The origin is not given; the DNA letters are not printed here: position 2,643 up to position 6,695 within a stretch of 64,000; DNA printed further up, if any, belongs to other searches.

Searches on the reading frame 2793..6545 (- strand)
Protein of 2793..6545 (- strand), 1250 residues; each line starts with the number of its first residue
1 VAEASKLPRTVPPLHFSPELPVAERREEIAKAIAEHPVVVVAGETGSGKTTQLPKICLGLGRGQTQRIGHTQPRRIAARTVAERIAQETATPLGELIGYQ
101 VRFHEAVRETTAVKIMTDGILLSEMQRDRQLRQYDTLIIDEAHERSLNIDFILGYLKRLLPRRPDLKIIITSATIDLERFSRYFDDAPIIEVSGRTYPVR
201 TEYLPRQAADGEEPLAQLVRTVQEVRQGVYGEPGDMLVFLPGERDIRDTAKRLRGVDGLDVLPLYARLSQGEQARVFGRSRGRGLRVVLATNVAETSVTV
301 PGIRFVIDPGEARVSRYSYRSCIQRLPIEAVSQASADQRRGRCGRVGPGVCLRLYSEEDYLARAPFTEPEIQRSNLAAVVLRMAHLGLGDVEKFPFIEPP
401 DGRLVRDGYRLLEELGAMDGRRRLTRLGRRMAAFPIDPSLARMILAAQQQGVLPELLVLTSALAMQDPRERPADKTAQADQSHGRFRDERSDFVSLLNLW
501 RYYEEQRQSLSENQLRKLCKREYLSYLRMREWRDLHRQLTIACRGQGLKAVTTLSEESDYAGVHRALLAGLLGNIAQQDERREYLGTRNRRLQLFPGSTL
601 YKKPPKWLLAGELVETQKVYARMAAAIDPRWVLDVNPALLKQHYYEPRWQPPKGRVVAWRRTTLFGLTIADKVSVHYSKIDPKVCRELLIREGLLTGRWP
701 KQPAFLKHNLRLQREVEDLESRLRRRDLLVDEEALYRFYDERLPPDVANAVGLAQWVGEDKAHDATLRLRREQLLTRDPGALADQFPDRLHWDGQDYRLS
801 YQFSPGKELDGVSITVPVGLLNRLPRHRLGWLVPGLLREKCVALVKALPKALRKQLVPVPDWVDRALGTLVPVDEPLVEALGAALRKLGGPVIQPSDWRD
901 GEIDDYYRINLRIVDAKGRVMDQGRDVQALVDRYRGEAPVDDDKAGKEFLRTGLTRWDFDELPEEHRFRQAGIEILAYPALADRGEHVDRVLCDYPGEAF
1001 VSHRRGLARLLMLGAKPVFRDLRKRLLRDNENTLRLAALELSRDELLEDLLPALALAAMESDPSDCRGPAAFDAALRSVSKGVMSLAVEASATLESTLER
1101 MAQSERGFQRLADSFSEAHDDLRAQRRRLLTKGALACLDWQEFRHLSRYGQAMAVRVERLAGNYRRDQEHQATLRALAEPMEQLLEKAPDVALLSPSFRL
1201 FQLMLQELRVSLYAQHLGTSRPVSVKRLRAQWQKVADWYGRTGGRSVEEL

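Call 66: search_protein_families(library=pfam, proteins=[window:2793-6545:-], max_evalue=0.00001)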
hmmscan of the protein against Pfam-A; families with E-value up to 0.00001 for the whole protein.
window:2793-6545:- (1250 aa): 6 families
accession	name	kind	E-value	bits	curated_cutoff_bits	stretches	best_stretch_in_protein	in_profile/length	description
PF11898.13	DUF3418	-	2.6e-167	558.5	25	1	653-1234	2-582/582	Domain of unknown function (DUF3418)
PF07717.22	OB_NTP_bind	-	2.9e-17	63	29.5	1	563-637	1-81/83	Oligonucleotide/oligosaccharide-binding (OB)-fold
PF00271.37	Helicase_C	-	9.4e-11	42.4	23.5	1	231-347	13-110/110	Helicase conserved C-terminal domain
PF00270.35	DEAD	-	2.4e-09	37.6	26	1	28-176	6-161/167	DEAD/DEAH box helicase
PF21010.2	HA2_C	-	7.9e-08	33.2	21.3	1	437-495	1-76/77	Helicase associated domain (HA2), ratchet-like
PF13245.12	AAA_19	-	3.3e-07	31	25.1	1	28-145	3-102/134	AAA domain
